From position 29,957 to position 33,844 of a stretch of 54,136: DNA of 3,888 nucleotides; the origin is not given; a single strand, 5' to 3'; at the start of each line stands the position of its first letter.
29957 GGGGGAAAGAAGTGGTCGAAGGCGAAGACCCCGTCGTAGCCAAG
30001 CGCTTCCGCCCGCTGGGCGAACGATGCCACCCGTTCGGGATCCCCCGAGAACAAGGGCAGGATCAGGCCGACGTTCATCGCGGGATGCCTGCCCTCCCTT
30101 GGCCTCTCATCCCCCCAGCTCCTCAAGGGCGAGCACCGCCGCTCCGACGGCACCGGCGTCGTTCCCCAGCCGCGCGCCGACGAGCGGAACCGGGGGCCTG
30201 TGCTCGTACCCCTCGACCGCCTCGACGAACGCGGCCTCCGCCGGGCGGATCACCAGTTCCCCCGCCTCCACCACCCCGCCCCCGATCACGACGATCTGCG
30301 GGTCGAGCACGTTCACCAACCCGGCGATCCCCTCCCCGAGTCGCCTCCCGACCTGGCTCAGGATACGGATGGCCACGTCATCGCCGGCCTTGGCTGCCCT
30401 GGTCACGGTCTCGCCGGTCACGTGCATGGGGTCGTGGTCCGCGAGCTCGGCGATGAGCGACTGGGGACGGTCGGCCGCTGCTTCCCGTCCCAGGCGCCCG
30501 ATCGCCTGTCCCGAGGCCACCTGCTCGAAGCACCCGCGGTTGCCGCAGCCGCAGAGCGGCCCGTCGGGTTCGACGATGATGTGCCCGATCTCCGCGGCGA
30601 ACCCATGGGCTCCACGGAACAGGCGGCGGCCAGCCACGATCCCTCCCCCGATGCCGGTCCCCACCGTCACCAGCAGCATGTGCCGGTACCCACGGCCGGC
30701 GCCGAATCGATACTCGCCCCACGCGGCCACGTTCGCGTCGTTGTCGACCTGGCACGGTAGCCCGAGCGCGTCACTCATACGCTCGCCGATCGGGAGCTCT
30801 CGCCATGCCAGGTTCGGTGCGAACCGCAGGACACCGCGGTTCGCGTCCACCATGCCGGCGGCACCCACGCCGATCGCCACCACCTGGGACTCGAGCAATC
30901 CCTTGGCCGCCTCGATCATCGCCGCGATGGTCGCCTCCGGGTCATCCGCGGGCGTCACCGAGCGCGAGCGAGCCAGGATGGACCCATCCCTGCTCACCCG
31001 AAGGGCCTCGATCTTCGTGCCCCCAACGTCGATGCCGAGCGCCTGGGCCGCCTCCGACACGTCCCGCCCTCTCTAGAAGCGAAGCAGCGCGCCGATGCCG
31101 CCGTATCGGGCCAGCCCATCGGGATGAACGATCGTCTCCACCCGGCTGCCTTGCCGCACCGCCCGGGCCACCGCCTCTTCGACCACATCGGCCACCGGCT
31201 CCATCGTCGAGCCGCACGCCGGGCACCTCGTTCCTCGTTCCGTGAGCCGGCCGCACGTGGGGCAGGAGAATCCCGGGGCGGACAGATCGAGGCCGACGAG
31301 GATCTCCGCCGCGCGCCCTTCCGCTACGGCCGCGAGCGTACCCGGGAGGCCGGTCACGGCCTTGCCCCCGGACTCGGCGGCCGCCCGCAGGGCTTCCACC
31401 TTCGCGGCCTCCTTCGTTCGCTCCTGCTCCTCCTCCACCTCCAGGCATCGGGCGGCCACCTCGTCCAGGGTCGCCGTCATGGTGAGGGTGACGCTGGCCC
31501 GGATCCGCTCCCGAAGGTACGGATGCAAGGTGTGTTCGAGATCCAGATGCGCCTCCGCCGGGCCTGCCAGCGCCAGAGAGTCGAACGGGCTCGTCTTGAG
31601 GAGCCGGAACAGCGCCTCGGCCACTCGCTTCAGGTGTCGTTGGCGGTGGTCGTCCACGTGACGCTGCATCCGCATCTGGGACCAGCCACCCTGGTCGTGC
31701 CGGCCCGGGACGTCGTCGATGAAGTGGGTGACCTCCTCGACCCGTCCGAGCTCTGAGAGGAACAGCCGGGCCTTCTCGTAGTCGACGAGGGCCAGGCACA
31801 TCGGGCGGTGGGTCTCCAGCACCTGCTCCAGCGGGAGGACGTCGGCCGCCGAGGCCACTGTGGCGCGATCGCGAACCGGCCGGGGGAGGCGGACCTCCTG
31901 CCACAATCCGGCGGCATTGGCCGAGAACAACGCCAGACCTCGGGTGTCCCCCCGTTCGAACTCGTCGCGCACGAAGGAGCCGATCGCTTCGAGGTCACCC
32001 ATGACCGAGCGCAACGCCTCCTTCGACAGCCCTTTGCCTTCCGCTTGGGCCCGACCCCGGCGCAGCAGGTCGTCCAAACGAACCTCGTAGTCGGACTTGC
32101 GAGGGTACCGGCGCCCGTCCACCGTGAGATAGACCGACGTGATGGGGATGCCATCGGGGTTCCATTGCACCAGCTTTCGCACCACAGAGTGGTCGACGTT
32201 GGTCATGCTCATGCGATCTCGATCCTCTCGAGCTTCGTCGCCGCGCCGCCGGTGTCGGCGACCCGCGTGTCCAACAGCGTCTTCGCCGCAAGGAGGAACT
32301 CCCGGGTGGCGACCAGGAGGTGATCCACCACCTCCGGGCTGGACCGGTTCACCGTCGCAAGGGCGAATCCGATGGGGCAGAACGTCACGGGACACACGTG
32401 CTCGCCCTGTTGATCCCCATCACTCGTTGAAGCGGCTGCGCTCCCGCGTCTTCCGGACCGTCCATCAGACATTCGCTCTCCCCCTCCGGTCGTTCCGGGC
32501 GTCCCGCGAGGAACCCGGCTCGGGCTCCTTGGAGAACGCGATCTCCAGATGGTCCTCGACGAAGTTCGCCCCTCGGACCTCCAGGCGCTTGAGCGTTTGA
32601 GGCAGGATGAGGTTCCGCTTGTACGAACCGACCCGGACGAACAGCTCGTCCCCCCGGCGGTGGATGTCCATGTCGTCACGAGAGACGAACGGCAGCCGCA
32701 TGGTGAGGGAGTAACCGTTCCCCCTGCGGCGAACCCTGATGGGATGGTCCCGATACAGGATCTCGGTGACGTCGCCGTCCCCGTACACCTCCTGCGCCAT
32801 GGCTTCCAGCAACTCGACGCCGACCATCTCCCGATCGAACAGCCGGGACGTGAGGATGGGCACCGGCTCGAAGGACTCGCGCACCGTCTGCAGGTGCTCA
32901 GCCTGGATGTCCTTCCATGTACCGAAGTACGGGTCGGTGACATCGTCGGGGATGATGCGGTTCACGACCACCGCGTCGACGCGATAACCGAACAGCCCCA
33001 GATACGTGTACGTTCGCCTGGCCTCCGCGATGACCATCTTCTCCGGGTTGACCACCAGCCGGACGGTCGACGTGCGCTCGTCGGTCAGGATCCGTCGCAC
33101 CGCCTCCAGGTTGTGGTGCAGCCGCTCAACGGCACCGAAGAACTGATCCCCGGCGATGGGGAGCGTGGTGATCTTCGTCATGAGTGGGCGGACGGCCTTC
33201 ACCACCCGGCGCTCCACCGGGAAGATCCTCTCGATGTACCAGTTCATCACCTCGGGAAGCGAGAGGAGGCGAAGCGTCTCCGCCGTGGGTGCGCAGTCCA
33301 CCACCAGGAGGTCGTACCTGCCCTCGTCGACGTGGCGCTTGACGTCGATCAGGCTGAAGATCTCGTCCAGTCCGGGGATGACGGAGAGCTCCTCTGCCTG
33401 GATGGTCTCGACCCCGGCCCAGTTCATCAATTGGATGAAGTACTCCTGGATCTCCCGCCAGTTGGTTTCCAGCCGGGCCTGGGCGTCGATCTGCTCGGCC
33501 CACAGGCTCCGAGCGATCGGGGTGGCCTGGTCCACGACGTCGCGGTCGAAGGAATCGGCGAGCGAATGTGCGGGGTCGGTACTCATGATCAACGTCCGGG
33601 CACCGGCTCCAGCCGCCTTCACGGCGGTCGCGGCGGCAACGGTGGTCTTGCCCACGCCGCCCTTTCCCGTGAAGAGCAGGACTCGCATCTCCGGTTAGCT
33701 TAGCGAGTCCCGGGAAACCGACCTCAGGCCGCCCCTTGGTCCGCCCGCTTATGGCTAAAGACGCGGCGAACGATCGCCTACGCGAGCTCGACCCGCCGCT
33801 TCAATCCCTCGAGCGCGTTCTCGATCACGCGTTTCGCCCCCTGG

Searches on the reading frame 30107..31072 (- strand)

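Call 22: search_protein_families(library=pfam, proteins=[window:30107-31072:-], max_evalue=0.00001)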
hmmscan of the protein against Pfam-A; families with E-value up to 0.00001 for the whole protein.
window:30107-31072:- (321 aa): 1 family
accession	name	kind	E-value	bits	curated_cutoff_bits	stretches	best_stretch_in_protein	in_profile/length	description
PF00480.26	ROK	-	2.5e-78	264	22.9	1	12-317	2-293/294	ROK family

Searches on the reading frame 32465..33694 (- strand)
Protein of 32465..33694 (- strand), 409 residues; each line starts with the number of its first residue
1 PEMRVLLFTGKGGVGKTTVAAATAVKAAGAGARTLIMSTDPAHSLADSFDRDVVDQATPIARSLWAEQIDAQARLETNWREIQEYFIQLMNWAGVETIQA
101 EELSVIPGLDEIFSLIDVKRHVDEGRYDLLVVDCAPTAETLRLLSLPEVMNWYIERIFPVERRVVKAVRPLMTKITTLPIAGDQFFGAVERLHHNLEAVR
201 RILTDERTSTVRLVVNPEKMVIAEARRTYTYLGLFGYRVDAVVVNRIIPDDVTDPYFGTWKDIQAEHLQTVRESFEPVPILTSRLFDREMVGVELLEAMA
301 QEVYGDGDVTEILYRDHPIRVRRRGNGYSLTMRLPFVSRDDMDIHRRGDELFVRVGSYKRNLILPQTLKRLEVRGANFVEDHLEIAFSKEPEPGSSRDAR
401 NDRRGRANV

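Call 22: search_protein_families(library=pfam, proteins=[window:32465-33694:-], max_evalue=0.00001)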
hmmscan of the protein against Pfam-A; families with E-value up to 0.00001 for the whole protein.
window:32465-33694:- (409 aa): 4 families
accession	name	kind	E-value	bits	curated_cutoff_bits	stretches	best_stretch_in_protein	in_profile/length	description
PF02374.21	ArsA_ATPase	-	2.8e-90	303.1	24.3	1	3-304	1-304/305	Anion-transporting ATPase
PF17886.7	ArsA_HSP20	-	1.1e-21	76.6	22.5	1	326-387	2-63/63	HSP20-like domain found in ArsA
PF13614.12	AAA_31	-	2.3e-08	34.6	27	1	8-144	7-135/177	AAA domain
PF01656.29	CbiA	-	1.1e-07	32.3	25.4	1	8-181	4-54/125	CobQ/CobB/MinD/ParA nucleotide binding domain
